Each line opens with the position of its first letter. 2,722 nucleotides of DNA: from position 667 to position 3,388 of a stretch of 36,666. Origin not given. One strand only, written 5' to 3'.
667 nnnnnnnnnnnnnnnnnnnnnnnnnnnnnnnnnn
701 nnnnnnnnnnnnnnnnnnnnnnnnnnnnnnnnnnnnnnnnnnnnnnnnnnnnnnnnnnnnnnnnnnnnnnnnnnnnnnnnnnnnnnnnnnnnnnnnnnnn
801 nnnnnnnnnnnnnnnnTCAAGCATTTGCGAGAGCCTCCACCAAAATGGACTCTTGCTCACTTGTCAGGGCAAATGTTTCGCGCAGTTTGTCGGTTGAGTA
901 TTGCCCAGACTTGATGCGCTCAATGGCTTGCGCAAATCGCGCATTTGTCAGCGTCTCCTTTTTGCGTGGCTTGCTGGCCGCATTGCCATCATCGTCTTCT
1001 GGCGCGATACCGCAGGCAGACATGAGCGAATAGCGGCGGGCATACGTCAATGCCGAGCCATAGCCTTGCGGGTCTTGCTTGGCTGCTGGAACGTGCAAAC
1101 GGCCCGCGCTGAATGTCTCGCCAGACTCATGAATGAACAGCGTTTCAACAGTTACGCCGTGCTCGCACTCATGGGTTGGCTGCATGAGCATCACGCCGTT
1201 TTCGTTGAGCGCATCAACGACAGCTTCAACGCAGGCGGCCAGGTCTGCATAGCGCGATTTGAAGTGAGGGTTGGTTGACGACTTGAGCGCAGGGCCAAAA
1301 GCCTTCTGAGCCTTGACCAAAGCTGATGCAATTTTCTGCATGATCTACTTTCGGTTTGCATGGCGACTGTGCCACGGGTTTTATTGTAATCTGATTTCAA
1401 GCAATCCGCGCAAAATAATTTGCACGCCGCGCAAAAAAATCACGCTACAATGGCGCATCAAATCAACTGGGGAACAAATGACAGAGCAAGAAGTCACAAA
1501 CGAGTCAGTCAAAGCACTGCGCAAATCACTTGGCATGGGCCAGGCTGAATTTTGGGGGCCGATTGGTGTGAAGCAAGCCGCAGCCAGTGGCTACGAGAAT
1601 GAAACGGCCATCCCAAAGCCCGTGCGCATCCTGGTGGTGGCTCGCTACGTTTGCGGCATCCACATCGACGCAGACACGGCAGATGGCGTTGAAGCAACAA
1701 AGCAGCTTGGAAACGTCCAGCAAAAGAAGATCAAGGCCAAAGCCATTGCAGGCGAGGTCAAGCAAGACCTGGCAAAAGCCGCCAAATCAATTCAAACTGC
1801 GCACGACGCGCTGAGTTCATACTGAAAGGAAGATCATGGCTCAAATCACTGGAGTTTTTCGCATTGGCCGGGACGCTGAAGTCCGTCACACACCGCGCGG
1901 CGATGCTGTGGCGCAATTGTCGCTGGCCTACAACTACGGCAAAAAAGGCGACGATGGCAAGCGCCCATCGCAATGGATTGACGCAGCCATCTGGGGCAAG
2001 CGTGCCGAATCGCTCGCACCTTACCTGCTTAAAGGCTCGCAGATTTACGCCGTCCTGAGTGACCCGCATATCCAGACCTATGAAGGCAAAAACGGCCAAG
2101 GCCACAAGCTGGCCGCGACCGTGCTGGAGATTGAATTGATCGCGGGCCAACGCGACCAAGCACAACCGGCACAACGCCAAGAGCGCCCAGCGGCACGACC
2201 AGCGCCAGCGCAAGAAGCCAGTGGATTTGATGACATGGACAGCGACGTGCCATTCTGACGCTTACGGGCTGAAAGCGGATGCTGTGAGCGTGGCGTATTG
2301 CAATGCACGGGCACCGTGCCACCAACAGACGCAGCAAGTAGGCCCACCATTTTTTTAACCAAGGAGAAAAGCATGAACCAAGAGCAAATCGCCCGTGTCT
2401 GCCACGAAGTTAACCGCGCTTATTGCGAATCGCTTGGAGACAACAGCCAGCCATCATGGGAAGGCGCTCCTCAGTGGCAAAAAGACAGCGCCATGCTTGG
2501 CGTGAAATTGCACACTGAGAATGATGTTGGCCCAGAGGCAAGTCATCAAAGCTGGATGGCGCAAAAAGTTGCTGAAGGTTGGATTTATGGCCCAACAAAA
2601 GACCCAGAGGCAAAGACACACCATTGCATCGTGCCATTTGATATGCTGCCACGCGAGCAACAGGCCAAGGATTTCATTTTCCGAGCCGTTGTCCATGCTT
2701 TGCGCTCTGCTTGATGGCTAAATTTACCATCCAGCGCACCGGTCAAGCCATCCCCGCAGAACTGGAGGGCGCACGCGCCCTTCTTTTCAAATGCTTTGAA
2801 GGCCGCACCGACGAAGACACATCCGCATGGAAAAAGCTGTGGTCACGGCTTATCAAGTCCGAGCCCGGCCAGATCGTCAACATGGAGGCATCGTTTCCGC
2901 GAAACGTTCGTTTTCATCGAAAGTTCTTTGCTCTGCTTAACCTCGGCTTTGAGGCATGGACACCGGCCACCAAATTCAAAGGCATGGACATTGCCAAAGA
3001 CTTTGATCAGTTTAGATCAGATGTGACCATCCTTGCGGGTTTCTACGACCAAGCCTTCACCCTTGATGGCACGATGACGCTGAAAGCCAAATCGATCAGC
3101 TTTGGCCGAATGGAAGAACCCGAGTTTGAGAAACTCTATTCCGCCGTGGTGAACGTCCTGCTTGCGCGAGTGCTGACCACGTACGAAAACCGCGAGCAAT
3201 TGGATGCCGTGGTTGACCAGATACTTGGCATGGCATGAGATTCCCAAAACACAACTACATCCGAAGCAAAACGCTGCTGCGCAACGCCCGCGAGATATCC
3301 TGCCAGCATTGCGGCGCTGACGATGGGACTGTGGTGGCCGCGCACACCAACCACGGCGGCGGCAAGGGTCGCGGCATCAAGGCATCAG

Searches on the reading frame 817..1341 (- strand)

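Call 75: search_protein_families(library=pfam, proteins=[window:817-1341:-], max_evalue=0.001)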
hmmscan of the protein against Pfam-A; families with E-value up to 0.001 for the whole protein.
window:817-1341:- (174 aa): 1 family
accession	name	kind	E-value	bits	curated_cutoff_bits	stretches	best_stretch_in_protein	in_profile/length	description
PF04404.17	ERF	-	7.7e-24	84.8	25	1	4-132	1-139/153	ERF superfamily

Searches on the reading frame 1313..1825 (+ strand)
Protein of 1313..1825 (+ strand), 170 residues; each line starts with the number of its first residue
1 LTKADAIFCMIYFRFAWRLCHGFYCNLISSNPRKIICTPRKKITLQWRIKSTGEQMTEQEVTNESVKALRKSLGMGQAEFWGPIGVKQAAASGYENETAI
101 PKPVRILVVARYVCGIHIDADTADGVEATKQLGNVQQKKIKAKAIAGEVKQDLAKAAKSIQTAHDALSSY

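Call 75: search_protein_families(library=pfam, proteins=[window:1313-1825:+], max_evalue=0.001)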
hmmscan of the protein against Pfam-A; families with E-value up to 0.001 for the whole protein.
window:1313-1825:+ (170 aa): 1 family
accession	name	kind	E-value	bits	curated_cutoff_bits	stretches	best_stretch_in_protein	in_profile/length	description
PF22495.2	HTH_92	-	3.3e-15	55.6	27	1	67-108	1-42/45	RsaL-like HTH domain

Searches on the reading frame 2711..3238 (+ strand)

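Call 75: search_protein_families(library=pfam, proteins=[window:2711-3238:+], max_evalue=0.001)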
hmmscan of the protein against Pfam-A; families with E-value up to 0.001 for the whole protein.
window:2711-3238:+ (175 aa): 1 family
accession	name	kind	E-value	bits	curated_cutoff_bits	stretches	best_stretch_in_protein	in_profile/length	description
PF07105.16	DUF1367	-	2.3e-29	103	25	2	90-173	113-197/198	Protein of unknown function (DUF1367)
